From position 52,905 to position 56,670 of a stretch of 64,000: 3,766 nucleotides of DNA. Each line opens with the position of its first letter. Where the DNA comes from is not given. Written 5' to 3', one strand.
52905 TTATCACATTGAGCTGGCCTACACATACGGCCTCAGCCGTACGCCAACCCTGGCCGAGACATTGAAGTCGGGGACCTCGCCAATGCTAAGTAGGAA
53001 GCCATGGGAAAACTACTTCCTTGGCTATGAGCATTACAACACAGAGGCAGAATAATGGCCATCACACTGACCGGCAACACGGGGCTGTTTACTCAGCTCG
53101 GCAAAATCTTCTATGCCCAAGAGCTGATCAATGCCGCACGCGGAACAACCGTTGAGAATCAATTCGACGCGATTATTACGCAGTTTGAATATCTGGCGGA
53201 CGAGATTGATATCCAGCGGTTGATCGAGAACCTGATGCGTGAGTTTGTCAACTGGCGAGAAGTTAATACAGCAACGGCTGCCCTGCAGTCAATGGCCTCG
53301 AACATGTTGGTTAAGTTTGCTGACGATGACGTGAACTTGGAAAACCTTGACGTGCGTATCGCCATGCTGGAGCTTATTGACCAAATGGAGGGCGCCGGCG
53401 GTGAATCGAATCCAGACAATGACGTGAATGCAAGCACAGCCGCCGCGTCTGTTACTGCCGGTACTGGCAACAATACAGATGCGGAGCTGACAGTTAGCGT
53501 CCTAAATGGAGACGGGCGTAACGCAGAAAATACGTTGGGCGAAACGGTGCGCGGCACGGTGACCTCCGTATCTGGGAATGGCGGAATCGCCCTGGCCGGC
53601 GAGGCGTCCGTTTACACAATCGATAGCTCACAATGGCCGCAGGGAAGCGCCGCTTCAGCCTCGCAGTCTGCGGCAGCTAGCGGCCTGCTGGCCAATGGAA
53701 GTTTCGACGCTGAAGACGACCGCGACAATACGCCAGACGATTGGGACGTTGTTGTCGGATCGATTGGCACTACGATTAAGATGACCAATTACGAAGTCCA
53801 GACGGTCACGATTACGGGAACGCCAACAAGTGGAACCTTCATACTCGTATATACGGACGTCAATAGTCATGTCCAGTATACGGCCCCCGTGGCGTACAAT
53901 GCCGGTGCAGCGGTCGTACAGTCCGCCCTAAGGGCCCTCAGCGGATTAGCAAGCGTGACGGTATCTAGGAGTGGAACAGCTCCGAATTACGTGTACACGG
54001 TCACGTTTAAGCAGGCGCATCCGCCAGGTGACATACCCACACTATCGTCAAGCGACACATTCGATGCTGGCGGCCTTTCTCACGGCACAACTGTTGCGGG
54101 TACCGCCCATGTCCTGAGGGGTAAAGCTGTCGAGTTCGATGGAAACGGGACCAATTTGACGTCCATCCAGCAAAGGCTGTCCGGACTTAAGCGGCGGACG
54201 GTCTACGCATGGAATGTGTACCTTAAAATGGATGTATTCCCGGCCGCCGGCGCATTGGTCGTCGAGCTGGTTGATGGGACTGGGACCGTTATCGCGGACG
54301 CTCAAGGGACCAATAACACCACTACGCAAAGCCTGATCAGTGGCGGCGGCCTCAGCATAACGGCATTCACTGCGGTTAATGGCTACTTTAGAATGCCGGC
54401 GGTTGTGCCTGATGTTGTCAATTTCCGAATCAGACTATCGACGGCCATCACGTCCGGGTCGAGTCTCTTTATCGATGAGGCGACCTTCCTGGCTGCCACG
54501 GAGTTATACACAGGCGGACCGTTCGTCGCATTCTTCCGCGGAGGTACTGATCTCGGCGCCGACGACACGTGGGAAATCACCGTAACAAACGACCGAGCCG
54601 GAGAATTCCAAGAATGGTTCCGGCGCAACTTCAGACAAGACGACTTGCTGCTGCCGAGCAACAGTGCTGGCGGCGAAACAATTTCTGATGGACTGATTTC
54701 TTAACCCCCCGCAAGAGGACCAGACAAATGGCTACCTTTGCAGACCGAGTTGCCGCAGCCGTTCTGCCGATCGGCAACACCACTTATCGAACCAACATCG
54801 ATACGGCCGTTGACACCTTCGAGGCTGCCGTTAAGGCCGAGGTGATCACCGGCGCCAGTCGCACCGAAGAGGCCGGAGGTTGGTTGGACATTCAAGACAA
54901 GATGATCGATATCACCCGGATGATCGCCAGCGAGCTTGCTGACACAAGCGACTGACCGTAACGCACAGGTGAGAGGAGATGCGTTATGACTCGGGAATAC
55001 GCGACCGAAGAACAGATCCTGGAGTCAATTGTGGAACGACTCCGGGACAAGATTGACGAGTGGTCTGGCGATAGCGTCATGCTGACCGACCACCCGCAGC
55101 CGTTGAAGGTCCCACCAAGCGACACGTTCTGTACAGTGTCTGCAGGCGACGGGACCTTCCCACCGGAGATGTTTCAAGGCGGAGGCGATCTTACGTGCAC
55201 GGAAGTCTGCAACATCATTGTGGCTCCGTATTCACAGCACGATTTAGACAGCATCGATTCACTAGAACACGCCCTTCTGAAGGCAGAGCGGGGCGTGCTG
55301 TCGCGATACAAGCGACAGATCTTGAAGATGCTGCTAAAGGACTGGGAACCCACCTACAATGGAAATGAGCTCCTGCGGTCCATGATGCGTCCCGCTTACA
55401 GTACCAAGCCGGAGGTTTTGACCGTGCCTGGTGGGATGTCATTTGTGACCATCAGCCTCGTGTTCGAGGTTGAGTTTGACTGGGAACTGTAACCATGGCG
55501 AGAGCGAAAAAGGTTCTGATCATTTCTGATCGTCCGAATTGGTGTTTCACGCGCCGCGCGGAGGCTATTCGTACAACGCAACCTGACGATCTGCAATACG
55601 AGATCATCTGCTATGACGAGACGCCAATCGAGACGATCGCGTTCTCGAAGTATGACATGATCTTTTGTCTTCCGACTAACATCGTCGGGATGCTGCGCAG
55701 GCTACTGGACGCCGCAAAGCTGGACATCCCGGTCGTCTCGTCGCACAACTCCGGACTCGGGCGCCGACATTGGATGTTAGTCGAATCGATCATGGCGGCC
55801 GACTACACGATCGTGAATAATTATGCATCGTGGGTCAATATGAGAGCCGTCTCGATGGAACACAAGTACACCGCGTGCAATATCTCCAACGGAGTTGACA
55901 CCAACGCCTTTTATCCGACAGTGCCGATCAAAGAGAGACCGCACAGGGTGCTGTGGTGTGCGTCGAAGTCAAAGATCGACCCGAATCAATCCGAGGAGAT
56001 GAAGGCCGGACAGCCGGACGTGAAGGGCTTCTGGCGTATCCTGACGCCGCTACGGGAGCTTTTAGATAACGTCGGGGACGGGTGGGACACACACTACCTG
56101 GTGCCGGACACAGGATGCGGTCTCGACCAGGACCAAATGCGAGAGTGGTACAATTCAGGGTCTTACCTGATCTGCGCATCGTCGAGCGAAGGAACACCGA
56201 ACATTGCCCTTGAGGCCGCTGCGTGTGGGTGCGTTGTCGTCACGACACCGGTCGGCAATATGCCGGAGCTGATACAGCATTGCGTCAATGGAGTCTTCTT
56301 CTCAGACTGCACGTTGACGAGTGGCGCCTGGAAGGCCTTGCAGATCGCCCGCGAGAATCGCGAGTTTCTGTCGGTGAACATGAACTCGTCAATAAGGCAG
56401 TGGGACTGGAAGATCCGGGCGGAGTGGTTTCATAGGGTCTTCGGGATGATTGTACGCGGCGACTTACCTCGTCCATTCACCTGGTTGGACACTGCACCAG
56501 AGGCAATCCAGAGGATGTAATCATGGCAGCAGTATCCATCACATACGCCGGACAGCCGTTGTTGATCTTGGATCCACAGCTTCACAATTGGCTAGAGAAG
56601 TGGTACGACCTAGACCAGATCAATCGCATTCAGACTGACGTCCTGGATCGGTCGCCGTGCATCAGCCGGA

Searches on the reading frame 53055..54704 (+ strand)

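Call 3: search_protein_families(library=pfam, proteins=[window:53055-54704:+], max_evalue=0.1)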
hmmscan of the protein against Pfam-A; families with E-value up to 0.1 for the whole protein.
window:53055-54704:+ (549 aa): 0 families

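Call 4: search_protein_families(library=phrogs, proteins=[window:53055-54704:+], max_evalue=0.01)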
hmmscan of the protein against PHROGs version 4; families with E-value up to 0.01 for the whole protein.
window:53055-54704:+ (549 aa): 1 family
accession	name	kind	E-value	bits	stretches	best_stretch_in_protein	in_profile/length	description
phrog_10909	-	tail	8.7e-07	29.6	1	249-322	205-271/290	major tail protein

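Call 62: search_protein_families(library=ncbifam, proteins=[window:53055-54704:+], max_evalue=0.01)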
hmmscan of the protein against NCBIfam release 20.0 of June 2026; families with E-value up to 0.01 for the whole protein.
window:53055-54704:+ (549 aa): 0 families

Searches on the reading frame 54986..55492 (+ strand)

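Call 3: search_protein_families(library=pfam, proteins=[window:54986-55492:+], max_evalue=0.1)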
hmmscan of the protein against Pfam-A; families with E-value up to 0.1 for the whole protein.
window:54986-55492:+ (168 aa): 1 family
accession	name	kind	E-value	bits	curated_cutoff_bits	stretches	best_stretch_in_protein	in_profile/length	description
PF00486.34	Trans_reg_C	-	0.0055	17.2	26.2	0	3-26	37-60/77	Transcriptional regulatory protein, C terminal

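Call 4: search_protein_families(library=phrogs, proteins=[window:54986-55492:+], max_evalue=0.01)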
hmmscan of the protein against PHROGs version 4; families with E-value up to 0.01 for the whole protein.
window:54986-55492:+ (168 aa): 0 families

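Call 62: search_protein_families(library=ncbifam, proteins=[window:54986-55492:+], max_evalue=0.01)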
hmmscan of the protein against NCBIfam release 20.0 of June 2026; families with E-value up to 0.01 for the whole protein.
window:54986-55492:+ (168 aa): 0 families

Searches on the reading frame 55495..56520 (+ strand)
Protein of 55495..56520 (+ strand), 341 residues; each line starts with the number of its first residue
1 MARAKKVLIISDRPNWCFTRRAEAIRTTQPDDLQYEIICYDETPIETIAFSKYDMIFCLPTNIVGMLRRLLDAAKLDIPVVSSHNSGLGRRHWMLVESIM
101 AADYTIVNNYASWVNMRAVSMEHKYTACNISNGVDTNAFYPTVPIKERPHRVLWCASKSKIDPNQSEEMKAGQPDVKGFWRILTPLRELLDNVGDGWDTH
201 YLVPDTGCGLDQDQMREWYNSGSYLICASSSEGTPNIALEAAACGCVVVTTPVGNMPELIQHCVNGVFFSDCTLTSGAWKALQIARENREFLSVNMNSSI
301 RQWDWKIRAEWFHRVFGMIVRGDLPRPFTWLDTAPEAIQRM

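Call 3: search_protein_families(library=pfam, proteins=[window:55495-56520:+], max_evalue=0.1)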
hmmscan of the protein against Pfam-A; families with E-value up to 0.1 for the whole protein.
window:55495-56520:+ (341 aa): 3 families
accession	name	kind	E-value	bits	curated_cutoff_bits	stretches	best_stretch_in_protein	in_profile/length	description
PF13692.12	Glyco_trans_1_4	-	5.9e-15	56.2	27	1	213-271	68-126/142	Glycosyl transferases group 1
PF00534.26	Glycos_transf_1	-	3.7e-10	40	26.4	1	211-274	82-145/172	Glycosyl transferases group 1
PF13524.12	Glyco_trans_1_2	-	6.7e-06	26.6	25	1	182-271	5-100/144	Glycosyl transferase-like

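Call 4: search_protein_families(library=phrogs, proteins=[window:55495-56520:+], max_evalue=0.01)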
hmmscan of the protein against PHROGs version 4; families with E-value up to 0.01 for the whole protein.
window:55495-56520:+ (341 aa): 1 family
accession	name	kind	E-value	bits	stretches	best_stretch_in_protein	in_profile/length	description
phrog_2170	-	moron, auxiliary metabolic gene and host takeover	0.0001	22.5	1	210-263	243-296/374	glycosyltransferase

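Call 62: search_protein_families(library=ncbifam, proteins=[window:55495-56520:+], max_evalue=0.01)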
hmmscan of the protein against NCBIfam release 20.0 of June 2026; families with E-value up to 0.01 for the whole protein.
window:55495-56520:+ (341 aa): 15 families
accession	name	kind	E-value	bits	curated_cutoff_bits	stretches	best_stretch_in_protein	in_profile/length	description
TIGR03088.1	stp2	hypoth_equivalog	2.9e-08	33.2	409.05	1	224-269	275-320/374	TIGR03088 family PEP-CTERM/XrtA system glycosyltransferase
TIGR03999.1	thiol_BshA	equivalog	3.2e-07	29.6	273.7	1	212-297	263-348/375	N-acetyl-alpha-D-glucosaminyl L-malate synthase BshA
NF041876.1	EPS_EpsE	equivalog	1.4e-06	27.9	400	1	210-271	284-345/389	exopolysaccharide biosynthesis GT4 family glycosyltransferase EpsE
NF041010.1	glycosy_Agl16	equivalog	2.5e-06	26.6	575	1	220-309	252-341/352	glycosylation protein Agl16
TIGR02149.1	glgA_Coryne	subfamily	1.2e-05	24.6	302.4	1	210-269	272-331/391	glycogen synthase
NF047684.1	TeichurnBiosyTuaC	equivalog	1.5e-05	24.1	550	1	211-262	279-330/391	teichuronic acid biosynthesis protein TuaC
TIGR03449.1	mycothiol_MshA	equivalog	2.3e-05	23.5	462.5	1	212-317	294-401/406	D-inositol-3-phosphate glycosyltransferase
TIGR04047.1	MSMEG_0565_glyc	hypoth_equivalog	0.00032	19.9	259.85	0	210-308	265-363/373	MSMEG_0565 family glycosyltransferase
NF038229.1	Glyco4_Geo_Pelo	equivalog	0.00055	19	400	1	212-291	228-307/338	GPMC system family 4 glycosyltransferase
TIGR04063.1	stp3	hypoth_equivalog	0.00086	18.3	442.05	1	234-319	307-395/397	TIGR04063 family PEP-CTERM/XrtA system glycosyltransferase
NF011726.0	PRK15179.1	equivalog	0.00086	17.7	733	1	218-273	588-643/694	Vi polysaccharide biosynthesis protein TviE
NF050063.1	ProtGlycPglJ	equivalog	0.00095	18.5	500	1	218-252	262-296/363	N-acetylgalactosamine-N,N'-diacetylbacillosaminyl-diphospho-undecaprenol 4-alpha-N-acetylgalactosaminyltransferase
NF012034.0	PRK15490.1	equivalog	0.0032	15.9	813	0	217-272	468-523/578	Vi polysaccharide biosynthesis glycosyltransferase TviE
NF053787.1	GlcN_PG_synth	equivalog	0.0057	15.5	480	0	211-264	251-304/361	N-acetylglucosaminyl phosphatidylglycerol synthase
TIGR02472.1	sucr_P_syn_N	equivalog_domain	0.0062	15.4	576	0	239-305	358-427/439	sucrose-phosphate synthase, putative, glycosyltransferase domain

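Call 63: search_solved_structures(query=window:55495-56517:+, max_evalue=0.01)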
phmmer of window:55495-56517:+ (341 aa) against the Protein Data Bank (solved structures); distinct sequences matched with E-value up to 0.01: 7.
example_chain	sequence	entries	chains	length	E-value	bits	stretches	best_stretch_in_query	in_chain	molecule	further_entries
5i45_A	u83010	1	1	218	2.1e-06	30.1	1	207-269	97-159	Glycosyl transferases group 1 family protein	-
2jjm_A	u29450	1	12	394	4e-05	25.8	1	211-302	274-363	GLYCOSYL TRANSFERASE, GROUP 1 FAMILY PROTEIN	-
3mbo_A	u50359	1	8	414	4.4e-05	25.7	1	211-302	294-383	Glycosyltransferase, group 1 family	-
5d00_A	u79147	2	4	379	0.00012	24.2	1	211-287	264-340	N-acetyl-alpha-D-glucosaminyl L-malate synthase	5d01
3fro_A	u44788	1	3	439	0.0072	18.4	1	210-316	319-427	GlgA glycogen synthase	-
2bis_A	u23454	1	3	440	0.0073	18.4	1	210-316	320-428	GLGA GLYCOGEN SYNTHASE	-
6tvp_A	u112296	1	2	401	0.0084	18.2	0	213-268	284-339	Alpha-maltose-1-phosphate synthase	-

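Call 92: find_homologous_proteins(query=window:55495-56517:+, max_evalue=0.00001)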
Query window:55495-56517:+ (341 aa): 544 proteins with E <= 0.00001 among 2280 candidates; the best 120 are listed.
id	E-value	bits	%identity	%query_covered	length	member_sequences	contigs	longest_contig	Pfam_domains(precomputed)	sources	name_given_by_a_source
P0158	8.0e-239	809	100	100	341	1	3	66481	PF00534.27,PF13524.13,PF13692.13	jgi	-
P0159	3.0e-119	416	53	97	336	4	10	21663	PF00534.27,PF13524.13,PF13692.13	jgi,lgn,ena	-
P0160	8.7e-119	415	54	98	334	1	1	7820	PF00534.27,PF13524.13,PF13692.13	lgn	-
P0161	5.0e-114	399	53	98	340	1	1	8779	PF00534.27,PF13524.13,PF13692.13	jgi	jgi:glycosyltransferase involved in cell wall biosynthesis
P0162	9.8e-99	349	47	97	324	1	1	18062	PF00534.27,PF13692.13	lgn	-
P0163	1.4e-97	345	48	97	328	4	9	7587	PF00534.27,PF13692.13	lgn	-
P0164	1.1e-92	329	45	96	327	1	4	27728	PF00534.27,PF13692.13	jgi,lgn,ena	-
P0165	7.7e-92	326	47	98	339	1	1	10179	PF00534.27,PF13524.13,PF13692.13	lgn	-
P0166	9.7e-84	299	46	98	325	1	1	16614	PF00534.27,PF13692.13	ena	-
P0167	1.4e-82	295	47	97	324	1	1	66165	PF00534.27,PF13692.13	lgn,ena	-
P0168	2.2e-80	288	44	96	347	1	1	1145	PF00534.27,PF13524.13,PF13692.13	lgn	-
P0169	3.2e-79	284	43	98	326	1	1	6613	PF00534.27,PF13692.13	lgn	-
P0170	8.3e-79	283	43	98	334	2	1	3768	PF00534.27,PF13692.13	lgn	-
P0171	3.0e-78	281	42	96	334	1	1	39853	PF00534.27,PF13692.13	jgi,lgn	jgi:hypothetical protein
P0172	9.8e-78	280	41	98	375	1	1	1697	PF00534.27,PF13524.13,PF13692.13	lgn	-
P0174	8.2e-76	273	44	98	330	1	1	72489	PF00534.27,PF13524.13,PF13692.13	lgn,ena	-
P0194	1.5e-65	239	38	99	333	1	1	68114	PF00534.27,PF13524.13,PF13692.13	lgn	-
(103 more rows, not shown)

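Call 93: find_encoding_contigs(protein=P0167, flank=7000, max_places=1)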
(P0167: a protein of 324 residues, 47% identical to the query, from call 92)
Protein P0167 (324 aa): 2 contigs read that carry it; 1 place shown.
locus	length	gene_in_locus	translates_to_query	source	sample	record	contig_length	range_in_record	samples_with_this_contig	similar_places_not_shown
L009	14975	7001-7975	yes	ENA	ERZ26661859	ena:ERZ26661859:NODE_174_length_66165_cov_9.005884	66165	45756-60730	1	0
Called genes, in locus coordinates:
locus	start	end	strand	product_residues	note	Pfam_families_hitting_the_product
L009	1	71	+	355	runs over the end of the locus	-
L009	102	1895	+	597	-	-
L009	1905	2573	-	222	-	-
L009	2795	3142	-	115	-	-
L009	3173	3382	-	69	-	-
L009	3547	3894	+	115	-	-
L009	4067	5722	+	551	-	-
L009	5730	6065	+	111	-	-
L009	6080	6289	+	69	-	-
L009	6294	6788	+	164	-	-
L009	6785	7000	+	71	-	-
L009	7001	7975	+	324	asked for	PF13692:Glyco_trans_1_4, PF00534:Glycos_transf_1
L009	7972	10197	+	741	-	-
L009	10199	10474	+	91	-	-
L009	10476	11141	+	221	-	-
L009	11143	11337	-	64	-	-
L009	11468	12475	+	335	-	PF24785:RXYLT1_C (weak)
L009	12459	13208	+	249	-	-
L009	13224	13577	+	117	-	-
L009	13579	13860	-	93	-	-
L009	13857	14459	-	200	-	PF13489:Methyltransf_23, PF08241:Methyltransf_11, PF08242:Methyltransf_12, PF13649:Methyltransf_25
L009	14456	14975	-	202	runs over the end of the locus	-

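Call 94: find_encoding_contigs(protein=P0174, flank=7000, max_places=1)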
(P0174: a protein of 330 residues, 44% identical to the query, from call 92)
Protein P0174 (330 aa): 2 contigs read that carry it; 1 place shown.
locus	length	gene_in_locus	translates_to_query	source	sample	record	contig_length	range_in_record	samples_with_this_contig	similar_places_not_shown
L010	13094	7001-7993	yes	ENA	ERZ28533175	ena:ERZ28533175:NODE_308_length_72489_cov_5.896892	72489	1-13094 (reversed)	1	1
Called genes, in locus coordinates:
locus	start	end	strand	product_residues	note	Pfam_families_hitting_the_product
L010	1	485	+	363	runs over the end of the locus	-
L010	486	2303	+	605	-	-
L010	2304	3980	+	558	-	-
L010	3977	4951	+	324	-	PF21338:Top1B_N_bact (weak), PF01028:Topoisom_I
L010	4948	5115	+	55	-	-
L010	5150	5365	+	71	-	-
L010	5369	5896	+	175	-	-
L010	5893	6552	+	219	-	-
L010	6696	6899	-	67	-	-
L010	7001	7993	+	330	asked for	PF13524:Glyco_trans_1_2 (faint), PF13692:Glyco_trans_1_4, PF00534:Glycos_transf_1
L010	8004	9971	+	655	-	-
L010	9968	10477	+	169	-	-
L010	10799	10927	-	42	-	-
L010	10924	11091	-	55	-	-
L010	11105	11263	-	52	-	-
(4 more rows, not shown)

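Call 95: find_encoding_contigs(protein=P0194, flank=7000, max_places=1)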
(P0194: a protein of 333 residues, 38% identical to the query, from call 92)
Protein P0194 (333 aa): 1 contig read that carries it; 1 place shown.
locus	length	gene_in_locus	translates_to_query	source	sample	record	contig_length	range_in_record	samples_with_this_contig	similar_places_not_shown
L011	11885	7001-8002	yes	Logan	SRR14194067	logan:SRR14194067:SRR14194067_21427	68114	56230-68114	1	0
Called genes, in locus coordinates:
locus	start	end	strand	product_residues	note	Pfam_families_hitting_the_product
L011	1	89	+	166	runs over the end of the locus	PF07030:Phage_Mu_Gp36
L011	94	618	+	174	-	-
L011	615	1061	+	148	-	-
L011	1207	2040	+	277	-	-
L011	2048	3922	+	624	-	-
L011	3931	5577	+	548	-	-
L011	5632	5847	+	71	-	-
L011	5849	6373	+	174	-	-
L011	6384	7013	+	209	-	-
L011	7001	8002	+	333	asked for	PF13524:Glyco_trans_1_2 (faint), PF13692:Glyco_trans_1_4, PF00534:Glycos_transf_1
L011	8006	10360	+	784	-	-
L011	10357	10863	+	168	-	-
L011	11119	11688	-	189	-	-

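Call 97: find_encoding_contigs(protein=P0159, flank=7000, max_places=2)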
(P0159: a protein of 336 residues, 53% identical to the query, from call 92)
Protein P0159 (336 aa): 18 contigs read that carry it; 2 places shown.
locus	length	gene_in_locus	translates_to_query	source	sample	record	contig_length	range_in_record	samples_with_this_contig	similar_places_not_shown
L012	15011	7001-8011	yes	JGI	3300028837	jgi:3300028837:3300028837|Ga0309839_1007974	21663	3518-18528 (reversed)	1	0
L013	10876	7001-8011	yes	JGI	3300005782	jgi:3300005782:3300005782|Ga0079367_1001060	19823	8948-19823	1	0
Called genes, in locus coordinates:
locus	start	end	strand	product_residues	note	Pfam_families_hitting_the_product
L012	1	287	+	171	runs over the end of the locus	PF07030:Phage_Mu_Gp36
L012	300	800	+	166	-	-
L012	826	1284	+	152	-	-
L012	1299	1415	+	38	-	-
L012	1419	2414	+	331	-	-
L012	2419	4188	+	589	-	-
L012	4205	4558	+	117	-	-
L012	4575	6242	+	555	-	-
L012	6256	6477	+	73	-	-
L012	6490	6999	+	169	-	-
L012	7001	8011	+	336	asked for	PF13524:Glyco_trans_1_2 (weak), PF00534:Glycos_transf_1, PF13692:Glyco_trans_1_4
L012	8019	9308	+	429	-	-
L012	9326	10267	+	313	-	-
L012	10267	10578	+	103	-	-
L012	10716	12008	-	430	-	-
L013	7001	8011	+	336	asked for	PF13524:Glyco_trans_1_2 (weak), PF00534:Glycos_transf_1, PF13692:Glyco_trans_1_4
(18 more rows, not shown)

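Call 98: find_encoding_contigs(protein=P0162, flank=7000, max_places=1)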
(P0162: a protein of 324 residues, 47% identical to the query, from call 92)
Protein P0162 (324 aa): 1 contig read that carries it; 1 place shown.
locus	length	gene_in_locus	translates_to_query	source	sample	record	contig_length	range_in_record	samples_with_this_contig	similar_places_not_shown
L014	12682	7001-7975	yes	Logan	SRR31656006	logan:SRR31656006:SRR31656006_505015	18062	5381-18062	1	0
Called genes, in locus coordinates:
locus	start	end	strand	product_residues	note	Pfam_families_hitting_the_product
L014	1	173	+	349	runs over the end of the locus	-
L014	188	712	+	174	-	PF07030:Phage_Mu_Gp36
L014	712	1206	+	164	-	-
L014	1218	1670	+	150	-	-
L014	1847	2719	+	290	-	-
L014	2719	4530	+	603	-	-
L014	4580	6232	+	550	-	-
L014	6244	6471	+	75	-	-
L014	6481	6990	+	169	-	-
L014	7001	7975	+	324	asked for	PF00534:Glycos_transf_1, PF13692:Glyco_trans_1_4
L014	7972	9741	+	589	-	-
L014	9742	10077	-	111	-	-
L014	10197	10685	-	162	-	PF13847:Methyltransf_31 (weak), PF08241:Methyltransf_11 (weak), PF13578:Methyltransf_24, PF13649:Methyltransf_25 (weak)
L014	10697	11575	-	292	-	-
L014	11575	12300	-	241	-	PF00535:Glycos_transf_2, PF10111:Glyco_tranf_2_2 (weak)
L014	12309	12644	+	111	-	-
